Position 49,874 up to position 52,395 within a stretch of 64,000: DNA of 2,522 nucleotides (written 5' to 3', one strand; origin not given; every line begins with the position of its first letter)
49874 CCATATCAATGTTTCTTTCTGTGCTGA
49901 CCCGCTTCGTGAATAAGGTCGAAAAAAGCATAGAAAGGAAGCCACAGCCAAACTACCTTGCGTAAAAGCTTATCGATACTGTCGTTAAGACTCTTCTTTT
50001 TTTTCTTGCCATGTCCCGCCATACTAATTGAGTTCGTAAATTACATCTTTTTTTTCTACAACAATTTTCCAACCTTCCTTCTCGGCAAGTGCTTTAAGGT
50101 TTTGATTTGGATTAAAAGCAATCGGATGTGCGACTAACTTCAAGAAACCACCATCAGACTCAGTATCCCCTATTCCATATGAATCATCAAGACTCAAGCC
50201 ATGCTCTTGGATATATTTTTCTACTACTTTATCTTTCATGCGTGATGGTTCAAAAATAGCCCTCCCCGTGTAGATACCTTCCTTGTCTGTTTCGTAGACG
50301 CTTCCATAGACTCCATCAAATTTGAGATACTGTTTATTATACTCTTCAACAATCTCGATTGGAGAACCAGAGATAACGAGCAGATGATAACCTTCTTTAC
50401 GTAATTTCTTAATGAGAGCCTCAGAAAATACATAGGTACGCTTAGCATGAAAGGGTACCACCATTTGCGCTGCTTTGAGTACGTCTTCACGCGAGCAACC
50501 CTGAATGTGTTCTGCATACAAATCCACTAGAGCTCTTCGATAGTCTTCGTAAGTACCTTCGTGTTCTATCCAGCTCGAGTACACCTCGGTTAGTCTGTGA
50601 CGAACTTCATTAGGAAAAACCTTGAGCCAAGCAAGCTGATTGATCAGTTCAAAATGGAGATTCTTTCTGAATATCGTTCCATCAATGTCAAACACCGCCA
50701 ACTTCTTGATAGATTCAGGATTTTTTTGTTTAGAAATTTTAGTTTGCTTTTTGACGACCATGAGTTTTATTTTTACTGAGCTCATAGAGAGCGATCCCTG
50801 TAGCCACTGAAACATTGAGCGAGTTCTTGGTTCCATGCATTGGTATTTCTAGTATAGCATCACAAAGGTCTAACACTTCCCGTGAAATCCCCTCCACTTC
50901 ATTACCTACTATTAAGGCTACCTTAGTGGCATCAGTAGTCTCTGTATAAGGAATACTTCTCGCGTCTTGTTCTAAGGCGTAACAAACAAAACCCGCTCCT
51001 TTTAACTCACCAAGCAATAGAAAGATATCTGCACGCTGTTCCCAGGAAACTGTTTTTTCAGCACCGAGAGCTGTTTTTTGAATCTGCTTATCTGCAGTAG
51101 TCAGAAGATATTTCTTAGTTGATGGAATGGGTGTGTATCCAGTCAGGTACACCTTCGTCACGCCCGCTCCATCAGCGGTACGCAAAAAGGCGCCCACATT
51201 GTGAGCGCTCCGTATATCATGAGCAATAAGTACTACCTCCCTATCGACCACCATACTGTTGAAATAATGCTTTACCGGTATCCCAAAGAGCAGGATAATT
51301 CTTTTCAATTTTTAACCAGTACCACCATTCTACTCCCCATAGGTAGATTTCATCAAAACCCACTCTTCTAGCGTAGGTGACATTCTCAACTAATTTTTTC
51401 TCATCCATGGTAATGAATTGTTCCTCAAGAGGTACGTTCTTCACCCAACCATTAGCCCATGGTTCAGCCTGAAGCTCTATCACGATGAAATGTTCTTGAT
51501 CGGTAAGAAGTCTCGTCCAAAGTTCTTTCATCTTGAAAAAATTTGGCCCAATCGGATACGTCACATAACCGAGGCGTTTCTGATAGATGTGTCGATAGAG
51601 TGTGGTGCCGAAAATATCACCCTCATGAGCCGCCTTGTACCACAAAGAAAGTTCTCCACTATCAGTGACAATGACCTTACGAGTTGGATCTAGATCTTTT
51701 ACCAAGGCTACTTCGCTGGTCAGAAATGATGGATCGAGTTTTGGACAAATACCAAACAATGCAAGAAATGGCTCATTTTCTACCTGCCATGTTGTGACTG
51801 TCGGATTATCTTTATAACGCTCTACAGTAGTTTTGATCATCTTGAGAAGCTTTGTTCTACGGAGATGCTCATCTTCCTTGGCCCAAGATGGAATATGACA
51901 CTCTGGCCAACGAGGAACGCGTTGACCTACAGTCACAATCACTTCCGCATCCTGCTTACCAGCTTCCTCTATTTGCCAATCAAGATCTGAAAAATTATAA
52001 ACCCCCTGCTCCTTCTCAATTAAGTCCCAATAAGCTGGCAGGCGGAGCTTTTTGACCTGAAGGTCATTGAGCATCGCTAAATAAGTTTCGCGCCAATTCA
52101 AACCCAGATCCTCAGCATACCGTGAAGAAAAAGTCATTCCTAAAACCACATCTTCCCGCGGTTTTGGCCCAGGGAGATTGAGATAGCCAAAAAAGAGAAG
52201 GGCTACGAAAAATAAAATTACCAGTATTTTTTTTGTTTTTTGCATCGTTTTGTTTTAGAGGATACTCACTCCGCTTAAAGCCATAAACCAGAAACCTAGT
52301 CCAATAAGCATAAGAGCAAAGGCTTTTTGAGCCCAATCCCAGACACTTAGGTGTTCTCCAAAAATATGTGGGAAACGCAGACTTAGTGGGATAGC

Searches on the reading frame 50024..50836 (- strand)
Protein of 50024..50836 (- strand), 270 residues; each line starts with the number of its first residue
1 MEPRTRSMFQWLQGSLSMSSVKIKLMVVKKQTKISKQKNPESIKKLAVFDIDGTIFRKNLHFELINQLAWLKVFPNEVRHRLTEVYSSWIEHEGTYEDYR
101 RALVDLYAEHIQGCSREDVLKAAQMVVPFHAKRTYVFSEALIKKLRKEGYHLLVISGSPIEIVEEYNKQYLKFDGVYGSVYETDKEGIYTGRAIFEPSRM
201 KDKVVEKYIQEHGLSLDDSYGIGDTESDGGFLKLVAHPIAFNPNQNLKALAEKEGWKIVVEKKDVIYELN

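Call 69: search_protein_families(library=pfam, proteins=[window:50024-50836:-], max_evalue=0.00001)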
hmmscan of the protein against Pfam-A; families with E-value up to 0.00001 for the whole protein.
window:50024-50836:- (270 aa): 2 families
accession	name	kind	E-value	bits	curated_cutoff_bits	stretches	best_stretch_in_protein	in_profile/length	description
PF12710.13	HAD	-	1.6e-17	65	27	1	47-232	1-188/189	haloacid dehalogenase-like hydrolase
PF00702.32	Hydrolase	-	3.1e-09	37.9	26.4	1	45-232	2-187/191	haloacid dehalogenase-like hydrolase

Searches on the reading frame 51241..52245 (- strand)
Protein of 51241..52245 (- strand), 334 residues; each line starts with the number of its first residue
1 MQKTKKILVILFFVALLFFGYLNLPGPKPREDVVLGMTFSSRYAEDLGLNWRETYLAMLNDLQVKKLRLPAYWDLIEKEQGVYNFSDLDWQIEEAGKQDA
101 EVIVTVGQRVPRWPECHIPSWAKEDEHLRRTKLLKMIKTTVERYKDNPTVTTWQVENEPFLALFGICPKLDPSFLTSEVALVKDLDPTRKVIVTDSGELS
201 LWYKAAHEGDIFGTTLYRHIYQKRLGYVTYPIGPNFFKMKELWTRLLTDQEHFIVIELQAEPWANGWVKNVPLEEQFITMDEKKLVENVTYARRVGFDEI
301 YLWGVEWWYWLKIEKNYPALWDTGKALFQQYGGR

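Call 69: search_protein_families(library=pfam, proteins=[window:51241-52245:-], max_evalue=0.00001)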
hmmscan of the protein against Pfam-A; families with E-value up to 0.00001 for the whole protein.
window:51241-52245:- (334 aa): 1 family
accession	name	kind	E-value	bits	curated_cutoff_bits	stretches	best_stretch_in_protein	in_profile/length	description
PF02449.21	Glyco_hydro_42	-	9.4e-08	32.2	21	0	130-159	109-138/376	Beta-galactosidase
